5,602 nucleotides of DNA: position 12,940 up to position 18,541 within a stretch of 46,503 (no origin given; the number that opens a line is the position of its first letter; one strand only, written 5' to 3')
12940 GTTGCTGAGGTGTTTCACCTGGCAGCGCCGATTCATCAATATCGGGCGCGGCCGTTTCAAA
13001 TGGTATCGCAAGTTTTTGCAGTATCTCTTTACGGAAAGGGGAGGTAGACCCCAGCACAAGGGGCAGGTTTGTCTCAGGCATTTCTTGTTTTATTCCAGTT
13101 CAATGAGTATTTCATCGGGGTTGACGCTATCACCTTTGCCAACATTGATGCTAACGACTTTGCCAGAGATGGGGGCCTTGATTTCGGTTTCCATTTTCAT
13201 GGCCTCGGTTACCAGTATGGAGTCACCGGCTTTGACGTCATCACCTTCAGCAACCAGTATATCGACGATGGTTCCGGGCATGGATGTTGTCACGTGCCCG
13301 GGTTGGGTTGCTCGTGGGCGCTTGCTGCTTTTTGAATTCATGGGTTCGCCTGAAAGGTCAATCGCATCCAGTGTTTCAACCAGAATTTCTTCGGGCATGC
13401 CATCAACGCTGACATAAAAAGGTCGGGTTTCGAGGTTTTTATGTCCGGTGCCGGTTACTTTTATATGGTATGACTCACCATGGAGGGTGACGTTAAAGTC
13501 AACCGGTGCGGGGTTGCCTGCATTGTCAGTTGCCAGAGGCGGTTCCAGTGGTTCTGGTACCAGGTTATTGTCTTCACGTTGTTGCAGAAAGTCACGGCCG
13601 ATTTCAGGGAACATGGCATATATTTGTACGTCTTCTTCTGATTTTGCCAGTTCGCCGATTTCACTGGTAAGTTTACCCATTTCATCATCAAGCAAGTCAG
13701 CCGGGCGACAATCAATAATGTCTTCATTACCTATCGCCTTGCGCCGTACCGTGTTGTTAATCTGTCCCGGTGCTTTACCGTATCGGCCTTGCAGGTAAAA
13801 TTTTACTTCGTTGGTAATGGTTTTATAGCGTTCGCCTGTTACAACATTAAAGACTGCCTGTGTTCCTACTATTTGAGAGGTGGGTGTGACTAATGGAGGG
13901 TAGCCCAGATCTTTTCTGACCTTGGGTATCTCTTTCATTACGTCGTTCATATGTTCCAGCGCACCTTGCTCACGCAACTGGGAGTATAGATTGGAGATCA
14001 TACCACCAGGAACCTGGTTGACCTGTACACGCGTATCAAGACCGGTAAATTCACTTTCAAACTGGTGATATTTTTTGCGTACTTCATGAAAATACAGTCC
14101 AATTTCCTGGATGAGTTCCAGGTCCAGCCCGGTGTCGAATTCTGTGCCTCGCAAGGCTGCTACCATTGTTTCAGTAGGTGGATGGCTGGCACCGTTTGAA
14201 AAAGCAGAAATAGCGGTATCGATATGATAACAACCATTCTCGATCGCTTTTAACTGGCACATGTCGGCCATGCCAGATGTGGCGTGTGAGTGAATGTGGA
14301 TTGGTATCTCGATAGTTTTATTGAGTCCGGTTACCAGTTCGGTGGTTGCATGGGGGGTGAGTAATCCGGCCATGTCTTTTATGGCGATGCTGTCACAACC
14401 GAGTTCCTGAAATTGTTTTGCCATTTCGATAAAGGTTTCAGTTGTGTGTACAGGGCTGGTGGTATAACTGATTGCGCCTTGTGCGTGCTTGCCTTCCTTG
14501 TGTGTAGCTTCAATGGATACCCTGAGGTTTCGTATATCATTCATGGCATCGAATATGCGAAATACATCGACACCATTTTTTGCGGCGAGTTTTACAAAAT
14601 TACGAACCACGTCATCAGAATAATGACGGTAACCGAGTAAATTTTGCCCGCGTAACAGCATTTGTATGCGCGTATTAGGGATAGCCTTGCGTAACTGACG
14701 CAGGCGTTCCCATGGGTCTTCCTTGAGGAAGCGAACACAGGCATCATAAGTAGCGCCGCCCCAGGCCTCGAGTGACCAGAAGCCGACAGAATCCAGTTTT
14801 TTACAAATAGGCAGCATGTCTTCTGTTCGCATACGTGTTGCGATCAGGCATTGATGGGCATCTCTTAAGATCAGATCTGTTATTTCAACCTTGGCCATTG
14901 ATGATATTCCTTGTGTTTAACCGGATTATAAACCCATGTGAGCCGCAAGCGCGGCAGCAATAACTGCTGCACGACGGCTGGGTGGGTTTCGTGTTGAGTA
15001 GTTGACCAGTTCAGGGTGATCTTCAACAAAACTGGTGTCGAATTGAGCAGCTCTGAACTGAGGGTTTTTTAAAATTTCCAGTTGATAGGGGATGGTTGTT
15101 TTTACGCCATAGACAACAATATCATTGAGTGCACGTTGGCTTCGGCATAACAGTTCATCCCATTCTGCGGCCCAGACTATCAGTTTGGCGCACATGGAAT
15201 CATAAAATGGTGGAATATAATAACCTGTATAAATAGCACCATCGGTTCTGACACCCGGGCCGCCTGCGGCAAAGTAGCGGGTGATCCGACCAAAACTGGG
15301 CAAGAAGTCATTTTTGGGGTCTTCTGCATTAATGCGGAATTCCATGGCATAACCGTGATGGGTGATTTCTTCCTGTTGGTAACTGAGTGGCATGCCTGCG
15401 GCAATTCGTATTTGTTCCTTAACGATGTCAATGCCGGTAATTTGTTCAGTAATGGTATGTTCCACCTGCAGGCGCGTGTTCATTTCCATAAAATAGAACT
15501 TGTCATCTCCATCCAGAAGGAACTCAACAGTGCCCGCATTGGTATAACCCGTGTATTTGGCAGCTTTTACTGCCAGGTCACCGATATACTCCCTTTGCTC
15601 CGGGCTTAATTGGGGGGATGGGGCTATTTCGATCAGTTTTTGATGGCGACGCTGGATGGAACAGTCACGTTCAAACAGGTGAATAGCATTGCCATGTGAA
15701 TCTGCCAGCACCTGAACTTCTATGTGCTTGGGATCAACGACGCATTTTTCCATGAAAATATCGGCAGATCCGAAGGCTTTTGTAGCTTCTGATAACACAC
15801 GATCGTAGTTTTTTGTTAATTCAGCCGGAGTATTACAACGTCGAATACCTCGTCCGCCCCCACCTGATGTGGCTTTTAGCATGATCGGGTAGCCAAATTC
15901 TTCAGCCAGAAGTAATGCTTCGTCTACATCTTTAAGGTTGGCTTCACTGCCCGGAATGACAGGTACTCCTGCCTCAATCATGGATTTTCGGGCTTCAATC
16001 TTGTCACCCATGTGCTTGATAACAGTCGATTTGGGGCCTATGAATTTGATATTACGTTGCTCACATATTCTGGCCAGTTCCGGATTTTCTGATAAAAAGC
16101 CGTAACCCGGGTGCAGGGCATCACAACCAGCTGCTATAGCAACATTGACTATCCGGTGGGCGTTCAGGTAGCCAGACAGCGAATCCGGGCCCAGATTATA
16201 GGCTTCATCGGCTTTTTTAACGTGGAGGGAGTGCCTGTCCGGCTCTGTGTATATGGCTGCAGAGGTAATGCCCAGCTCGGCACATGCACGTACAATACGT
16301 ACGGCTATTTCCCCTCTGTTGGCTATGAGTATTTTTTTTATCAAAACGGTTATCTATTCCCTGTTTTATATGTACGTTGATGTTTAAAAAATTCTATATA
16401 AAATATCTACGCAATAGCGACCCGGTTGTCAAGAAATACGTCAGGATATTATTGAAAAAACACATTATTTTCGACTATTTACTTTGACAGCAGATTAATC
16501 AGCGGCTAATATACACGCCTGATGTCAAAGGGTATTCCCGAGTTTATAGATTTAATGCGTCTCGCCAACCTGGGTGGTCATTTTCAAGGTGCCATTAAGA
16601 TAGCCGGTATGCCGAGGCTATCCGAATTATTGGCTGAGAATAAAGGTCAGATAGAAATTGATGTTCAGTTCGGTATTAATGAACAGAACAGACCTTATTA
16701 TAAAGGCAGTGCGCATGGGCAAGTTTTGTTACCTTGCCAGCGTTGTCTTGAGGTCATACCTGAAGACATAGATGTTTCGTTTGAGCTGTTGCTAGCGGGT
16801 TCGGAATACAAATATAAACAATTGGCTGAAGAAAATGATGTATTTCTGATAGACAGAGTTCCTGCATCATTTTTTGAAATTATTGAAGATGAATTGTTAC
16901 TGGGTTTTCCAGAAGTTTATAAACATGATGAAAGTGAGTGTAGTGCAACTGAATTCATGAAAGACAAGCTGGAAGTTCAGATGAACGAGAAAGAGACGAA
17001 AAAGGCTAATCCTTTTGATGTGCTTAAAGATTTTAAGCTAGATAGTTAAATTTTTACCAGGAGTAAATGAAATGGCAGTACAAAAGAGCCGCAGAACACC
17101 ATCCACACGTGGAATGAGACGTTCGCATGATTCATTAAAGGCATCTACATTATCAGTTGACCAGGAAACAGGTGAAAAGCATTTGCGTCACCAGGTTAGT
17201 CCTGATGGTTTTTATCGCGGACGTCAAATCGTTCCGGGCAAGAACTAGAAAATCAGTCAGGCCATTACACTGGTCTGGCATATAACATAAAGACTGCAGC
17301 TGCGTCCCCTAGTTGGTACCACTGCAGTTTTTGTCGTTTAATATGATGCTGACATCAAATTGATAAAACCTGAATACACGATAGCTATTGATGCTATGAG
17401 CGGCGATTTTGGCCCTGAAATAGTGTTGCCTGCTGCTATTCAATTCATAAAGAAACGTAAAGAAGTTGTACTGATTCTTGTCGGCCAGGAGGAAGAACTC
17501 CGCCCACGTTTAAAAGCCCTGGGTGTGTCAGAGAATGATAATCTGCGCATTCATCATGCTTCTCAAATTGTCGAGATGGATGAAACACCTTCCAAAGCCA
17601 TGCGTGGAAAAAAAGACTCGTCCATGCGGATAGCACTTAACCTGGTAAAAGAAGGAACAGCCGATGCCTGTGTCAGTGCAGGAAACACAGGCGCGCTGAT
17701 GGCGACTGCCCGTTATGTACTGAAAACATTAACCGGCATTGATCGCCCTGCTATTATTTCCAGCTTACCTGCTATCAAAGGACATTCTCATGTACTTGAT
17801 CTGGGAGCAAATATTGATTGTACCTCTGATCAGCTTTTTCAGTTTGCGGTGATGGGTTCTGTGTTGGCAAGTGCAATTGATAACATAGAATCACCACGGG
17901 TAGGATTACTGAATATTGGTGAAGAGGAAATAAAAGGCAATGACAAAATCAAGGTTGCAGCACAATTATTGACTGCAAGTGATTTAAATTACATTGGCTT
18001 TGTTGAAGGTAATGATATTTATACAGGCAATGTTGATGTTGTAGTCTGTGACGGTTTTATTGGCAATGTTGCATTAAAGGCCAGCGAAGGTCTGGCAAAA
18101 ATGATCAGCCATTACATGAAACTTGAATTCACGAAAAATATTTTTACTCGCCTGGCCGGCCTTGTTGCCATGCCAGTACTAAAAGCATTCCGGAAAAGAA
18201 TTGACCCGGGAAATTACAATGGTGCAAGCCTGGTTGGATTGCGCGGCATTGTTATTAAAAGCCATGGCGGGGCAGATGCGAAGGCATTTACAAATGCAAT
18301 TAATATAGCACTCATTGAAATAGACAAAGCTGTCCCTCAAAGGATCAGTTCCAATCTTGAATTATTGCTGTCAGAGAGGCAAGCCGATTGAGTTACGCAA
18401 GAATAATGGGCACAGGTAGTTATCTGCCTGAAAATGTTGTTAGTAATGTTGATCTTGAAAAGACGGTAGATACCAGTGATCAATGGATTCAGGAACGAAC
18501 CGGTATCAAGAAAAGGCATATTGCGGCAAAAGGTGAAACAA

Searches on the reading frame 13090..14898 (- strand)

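Call 31: search_protein_families(library=pfam, proteins=[window:13090-14898:-], max_evalue=0.0001)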
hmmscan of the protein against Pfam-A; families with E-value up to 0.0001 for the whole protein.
window:13090-14898:- (602 aa): 6 families
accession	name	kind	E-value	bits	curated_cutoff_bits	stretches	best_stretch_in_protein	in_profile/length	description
PF02436.23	PYC_OADA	-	1.2e-57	195.3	27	1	291-479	1-199/201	Conserved carboxylase domain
PF00682.25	HMGL-like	-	7.6e-20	71.8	29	1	3-266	1-256/260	HMGL-like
PF00364.28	Biotin_lipoyl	-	7.6e-17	61.4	22.1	1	535-601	2-73/73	Biotin-requiring enzyme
PF13533.13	Biotin_lipoyl_2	-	4.2e-11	42.8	29.8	1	572-602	2-32/32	Biotin-lipoyl like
PF05896.17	NQRA_N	-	5.4e-06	27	25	1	513-588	9-82/94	NqrA N-terminal barrel-sandwich hybrid domain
PF13375.12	RnfC_N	-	9e-05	22.9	25.6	0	542-585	39-81/101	RnfC Barrel sandwich hybrid domain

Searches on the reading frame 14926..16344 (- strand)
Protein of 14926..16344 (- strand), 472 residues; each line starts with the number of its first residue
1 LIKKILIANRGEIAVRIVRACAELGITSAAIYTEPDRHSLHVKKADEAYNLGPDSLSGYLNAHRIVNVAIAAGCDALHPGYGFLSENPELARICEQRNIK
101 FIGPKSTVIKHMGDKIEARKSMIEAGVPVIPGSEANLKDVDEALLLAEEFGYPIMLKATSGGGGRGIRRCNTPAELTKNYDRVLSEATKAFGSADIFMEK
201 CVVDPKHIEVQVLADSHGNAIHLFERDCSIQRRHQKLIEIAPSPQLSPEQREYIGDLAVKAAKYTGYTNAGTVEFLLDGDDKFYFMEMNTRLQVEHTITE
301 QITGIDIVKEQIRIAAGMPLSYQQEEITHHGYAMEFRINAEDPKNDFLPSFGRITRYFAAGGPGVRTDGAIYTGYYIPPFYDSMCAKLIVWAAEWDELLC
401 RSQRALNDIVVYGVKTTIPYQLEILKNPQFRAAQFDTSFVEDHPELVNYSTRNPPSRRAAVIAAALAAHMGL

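Call 31: search_protein_families(library=pfam, proteins=[window:14926-16344:-], max_evalue=0.0001)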
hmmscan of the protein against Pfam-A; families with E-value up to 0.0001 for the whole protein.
window:14926-16344:- (472 aa): 5 families
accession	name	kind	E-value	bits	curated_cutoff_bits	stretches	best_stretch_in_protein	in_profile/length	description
PF02786.22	CPSase_L_D2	-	4.5e-76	255.5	19.8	1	114-321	1-209/211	Carbamoyl-phosphate synthase L chain, ATP binding domain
PF00289.28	Biotin_carb_N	-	2e-43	147.8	25.5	1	1-109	1-110/110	Biotin carboxylase, N-terminal domain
PF02785.25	Biotin_carb_C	-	1.2e-37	128.7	32.4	1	335-441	1-107/108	Biotin carboxylase C-terminal domain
PF07478.18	Dala_Dala_lig_C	-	9.1e-10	38.8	24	1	145-290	30-174/204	D-ala D-ala ligase C-terminus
PF02222.28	ATP-grasp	-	6.7e-06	26.3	27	1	137-291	16-162/179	ATP-grasp domain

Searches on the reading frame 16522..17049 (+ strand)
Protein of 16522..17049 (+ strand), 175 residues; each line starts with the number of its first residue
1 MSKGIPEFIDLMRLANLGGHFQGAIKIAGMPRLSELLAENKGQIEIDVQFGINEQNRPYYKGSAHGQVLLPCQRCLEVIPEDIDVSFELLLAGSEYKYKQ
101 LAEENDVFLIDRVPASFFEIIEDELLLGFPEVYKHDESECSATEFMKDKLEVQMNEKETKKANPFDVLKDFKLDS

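Call 31: search_protein_families(library=pfam, proteins=[window:16522-17049:+], max_evalue=0.0001)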
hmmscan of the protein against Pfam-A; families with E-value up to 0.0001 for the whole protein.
window:16522-17049:+ (175 aa): 1 family
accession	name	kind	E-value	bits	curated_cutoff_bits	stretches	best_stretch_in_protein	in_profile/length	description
PF02620.22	YceD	-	1.5e-15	57.7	33.2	1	61-172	2-119/119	Large ribosomal RNA subunit accumulation protein YceD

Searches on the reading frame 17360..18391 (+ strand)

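Call 31: search_protein_families(library=pfam, proteins=[window:17360-18391:+], max_evalue=0.0001)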
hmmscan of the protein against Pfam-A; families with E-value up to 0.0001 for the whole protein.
window:17360-18391:+ (343 aa): 2 families
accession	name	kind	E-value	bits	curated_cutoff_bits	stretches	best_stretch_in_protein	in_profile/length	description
PF02504.20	FA_synthesis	-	5.5e-108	361.3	29.1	1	7-327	2-323/324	Fatty acid synthesis protein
PF01515.24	PTA_PTB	-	6.7e-06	26.1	24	1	23-208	28-228/319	Phosphate acetyl/butaryl transferase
